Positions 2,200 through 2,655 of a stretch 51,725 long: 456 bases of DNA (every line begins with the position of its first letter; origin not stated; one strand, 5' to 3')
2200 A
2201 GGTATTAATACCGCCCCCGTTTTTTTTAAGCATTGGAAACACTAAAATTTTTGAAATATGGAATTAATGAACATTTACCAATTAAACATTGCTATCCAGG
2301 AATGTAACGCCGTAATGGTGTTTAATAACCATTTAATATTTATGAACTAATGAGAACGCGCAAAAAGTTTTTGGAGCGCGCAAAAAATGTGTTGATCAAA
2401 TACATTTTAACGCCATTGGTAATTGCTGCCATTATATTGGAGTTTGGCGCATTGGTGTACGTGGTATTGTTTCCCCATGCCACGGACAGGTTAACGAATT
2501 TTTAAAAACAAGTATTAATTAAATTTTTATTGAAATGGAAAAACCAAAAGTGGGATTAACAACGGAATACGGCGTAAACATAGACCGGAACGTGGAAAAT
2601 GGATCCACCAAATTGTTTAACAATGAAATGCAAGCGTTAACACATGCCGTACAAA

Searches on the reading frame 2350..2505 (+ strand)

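Call 106: search_protein_families(library=pfam, proteins=[window:2350-2505:+], max_evalue=0.01)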
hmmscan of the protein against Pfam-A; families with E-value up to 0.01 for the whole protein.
window:2350-2505:+ (51 aa): 1 family
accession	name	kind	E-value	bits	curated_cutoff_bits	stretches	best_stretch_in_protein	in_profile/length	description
PF07760.16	DUF1616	-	0.001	18.7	31.6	1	4-51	138-185/307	Protein of unknown function (DUF1616)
